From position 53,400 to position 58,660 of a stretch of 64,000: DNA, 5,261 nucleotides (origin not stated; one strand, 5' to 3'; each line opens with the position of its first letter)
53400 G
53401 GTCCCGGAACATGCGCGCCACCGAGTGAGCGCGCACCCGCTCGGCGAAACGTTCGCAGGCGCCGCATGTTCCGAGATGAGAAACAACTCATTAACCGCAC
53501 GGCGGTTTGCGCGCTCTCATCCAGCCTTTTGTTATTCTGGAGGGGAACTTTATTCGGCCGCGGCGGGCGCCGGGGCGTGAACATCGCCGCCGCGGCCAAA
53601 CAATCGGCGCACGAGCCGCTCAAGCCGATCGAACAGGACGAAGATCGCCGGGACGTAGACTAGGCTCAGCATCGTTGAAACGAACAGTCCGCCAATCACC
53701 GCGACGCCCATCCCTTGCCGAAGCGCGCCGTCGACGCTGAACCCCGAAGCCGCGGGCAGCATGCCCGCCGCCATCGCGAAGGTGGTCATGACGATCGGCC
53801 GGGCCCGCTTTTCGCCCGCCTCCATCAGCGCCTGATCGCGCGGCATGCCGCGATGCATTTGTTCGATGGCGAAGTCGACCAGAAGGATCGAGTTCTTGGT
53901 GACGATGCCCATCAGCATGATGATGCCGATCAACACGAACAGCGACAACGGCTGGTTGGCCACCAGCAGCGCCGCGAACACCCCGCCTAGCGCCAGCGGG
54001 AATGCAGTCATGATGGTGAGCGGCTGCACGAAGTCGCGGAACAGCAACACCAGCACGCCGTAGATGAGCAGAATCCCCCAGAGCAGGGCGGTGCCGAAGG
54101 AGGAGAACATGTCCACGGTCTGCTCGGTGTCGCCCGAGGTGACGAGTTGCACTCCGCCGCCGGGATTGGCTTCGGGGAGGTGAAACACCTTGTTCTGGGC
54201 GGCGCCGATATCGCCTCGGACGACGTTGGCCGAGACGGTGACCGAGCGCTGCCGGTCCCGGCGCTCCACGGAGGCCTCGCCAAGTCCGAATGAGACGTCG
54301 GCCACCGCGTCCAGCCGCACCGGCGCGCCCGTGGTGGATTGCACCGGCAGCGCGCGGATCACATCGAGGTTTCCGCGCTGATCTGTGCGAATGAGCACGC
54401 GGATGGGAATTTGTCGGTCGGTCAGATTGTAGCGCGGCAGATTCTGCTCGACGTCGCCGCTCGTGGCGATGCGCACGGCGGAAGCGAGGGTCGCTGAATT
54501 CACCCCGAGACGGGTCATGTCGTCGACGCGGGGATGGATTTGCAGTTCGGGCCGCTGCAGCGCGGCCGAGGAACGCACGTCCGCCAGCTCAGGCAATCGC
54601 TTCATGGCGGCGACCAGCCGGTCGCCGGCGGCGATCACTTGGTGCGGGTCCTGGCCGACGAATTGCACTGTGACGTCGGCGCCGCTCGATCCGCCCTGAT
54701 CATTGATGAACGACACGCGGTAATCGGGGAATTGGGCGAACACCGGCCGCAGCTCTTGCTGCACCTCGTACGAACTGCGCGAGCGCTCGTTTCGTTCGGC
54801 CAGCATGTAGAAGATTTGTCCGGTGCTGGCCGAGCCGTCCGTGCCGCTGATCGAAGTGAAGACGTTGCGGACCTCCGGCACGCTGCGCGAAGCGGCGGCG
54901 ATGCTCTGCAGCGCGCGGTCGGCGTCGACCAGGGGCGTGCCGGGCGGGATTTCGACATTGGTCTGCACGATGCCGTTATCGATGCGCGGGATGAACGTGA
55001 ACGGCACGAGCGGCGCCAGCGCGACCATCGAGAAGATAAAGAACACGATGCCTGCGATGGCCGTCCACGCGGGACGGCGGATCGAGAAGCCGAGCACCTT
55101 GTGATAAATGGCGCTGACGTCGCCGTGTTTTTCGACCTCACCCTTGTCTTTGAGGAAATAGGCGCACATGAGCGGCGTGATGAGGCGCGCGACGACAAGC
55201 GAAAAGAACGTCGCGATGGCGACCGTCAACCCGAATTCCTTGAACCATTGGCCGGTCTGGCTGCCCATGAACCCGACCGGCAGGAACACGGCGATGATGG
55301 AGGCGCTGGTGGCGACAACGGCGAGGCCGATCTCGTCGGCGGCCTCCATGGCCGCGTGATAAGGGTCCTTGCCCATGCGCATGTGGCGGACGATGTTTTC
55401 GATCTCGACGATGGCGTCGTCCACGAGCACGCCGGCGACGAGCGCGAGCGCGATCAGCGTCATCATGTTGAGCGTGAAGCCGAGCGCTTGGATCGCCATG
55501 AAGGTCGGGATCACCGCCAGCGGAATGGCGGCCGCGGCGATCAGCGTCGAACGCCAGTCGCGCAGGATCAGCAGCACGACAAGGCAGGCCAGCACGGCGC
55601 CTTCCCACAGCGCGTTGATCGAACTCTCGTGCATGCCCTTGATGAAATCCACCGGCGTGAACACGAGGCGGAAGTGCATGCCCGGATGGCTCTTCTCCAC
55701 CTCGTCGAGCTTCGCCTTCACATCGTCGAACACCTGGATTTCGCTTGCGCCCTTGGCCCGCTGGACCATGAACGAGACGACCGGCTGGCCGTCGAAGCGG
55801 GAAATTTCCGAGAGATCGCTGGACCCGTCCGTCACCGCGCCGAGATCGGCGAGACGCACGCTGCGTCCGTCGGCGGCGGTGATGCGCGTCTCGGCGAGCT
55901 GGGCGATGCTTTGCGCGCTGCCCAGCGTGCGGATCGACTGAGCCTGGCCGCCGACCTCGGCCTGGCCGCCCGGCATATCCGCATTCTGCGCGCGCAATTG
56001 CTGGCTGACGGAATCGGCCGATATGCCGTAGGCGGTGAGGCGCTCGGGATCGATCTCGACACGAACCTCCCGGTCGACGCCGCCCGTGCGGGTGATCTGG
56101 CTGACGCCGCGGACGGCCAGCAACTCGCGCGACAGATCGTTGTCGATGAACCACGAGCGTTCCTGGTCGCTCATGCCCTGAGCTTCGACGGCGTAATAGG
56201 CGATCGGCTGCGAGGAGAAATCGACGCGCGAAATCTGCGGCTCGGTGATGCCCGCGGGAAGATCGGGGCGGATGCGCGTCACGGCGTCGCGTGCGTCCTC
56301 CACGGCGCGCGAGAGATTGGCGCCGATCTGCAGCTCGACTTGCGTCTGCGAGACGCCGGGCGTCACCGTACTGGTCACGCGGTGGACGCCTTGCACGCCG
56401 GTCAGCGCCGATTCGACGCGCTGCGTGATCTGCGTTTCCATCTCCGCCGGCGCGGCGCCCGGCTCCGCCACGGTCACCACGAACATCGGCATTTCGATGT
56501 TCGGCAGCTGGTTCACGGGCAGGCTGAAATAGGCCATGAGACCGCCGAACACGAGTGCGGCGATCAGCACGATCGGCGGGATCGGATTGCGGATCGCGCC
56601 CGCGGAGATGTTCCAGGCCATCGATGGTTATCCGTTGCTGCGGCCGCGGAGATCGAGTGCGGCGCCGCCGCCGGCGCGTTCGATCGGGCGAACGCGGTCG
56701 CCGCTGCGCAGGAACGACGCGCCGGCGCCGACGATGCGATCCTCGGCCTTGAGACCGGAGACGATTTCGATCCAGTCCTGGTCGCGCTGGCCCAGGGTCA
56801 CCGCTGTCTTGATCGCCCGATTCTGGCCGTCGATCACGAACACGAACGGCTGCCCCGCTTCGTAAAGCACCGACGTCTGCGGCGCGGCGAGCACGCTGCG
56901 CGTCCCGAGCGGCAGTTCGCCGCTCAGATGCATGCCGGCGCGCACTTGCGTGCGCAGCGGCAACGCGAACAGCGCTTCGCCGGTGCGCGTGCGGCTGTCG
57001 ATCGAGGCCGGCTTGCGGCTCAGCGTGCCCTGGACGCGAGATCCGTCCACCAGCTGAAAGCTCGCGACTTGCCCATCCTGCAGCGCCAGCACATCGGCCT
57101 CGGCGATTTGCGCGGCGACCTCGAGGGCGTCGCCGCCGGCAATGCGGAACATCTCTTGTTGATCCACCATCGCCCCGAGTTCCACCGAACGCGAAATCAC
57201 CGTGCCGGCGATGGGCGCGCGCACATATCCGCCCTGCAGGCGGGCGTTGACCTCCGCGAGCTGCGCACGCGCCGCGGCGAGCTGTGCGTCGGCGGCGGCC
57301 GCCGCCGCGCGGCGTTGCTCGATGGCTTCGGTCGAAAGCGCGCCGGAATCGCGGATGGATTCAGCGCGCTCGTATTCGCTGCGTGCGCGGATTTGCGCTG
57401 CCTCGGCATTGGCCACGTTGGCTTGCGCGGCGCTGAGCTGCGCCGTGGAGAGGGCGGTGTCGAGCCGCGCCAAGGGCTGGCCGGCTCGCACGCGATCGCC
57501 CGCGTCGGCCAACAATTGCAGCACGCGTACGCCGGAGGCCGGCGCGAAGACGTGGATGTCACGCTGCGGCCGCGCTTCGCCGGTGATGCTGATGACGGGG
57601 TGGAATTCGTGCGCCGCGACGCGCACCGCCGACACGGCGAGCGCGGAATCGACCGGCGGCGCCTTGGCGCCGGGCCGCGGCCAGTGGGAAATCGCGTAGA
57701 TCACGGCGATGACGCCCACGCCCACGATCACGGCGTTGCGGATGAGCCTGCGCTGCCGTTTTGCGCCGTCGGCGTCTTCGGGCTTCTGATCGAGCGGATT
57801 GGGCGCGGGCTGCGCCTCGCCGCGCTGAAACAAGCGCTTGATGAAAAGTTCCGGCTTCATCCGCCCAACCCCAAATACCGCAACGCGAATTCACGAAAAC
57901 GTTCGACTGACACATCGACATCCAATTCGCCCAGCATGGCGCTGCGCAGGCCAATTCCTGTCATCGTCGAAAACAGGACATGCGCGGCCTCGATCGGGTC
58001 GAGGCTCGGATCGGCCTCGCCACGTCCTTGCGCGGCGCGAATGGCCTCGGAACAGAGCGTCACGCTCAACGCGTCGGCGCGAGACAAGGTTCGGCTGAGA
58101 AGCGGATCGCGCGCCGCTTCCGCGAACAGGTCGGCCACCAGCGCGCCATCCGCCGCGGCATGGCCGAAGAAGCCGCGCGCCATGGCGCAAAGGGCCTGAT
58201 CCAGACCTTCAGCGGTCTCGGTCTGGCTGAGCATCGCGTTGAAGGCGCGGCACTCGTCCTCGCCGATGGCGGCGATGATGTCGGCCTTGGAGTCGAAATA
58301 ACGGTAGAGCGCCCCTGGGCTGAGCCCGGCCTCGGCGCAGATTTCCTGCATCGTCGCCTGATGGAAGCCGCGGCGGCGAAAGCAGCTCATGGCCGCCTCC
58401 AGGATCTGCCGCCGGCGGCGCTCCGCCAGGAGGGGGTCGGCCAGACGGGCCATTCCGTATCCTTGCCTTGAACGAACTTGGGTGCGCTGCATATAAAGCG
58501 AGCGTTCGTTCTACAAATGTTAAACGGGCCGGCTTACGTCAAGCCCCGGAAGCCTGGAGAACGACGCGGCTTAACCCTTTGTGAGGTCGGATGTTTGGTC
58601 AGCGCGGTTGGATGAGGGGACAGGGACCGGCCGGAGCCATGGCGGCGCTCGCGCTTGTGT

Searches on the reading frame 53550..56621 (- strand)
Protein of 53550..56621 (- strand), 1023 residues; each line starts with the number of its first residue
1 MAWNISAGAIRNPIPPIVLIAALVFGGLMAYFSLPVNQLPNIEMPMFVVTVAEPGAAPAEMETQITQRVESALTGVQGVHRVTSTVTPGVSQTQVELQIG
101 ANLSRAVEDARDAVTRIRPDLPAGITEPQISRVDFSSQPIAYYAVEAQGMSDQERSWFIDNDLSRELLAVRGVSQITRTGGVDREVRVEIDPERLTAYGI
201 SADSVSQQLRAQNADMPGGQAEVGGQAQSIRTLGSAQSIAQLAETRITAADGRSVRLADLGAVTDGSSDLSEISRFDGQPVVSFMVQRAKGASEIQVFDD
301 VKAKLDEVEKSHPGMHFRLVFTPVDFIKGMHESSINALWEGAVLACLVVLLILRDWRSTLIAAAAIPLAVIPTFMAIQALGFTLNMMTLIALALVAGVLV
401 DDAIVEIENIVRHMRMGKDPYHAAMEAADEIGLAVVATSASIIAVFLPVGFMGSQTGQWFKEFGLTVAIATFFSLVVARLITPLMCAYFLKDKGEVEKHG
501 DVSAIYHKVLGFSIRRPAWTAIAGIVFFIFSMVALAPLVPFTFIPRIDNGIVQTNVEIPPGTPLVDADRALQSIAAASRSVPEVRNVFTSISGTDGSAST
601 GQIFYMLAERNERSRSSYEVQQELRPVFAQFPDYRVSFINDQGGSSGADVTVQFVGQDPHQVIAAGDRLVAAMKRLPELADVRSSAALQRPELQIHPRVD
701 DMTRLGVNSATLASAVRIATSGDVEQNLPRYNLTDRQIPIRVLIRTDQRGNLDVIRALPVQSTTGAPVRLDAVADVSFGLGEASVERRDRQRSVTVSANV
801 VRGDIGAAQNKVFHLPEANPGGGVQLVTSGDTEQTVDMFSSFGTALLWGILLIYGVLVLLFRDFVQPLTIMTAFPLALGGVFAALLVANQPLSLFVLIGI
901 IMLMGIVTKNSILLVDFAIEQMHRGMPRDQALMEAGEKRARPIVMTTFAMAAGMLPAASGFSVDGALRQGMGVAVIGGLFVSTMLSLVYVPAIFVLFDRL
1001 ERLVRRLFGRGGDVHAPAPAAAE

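Call 11: search_protein_families(library=pfam, proteins=[window:53550-56621:-])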
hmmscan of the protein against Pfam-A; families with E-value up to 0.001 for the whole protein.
window:53550-56621:- (1023 aa): 2 families
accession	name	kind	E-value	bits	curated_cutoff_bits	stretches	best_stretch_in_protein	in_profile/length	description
PF00873.25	ACR_tran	-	1.7e-225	751.5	28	1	8-998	4-1021/1021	AcrB/AcrD/AcrF family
PF03176.21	MMPL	-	3.3e-09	36.6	20.5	1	828-1000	127-305/333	MMPL family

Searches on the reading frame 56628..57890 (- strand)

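Call 11: search_protein_families(library=pfam, proteins=[window:56628-57890:-])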
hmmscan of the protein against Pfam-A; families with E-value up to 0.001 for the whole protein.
window:56628-57890:- (420 aa): 2 families
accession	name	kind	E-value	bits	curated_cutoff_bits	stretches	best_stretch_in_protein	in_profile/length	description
PF16576.10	HlyD_D23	-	1.7e-14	54.1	30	1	110-306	17-197/214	Barrel-sandwich domain of CusB or HlyD membrane-fusion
PF13437.12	HlyD_3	-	2.4e-13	51.2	22.2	1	223-313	2-96/106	HlyD family secretion protein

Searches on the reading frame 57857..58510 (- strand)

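Call 11: search_protein_families(library=pfam, proteins=[window:57857-58510:-])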
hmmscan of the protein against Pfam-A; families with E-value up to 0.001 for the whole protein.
window:57857-58510:- (217 aa): 4 families
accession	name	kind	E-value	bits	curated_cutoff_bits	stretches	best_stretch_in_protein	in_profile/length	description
PF00440.29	TetR_N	-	1.9e-18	66.4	24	1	36-82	1-47/47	Bacterial regulatory proteins, tetR family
PF16859.10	TetR_C_11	-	2.4e-06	28.3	32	1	103-183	7-90/113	Tetracyclin repressor-like, C-terminal domain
PF13977.11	TetR_C_6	-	3.3e-06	27.7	27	1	124-210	25-111/115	BetI-type transcriptional repressor, C-terminal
PF16925.10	TetR_C_13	-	0.00073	20.3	27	0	122-195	24-98/109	Tetracyclin repressor-like, C-terminal domain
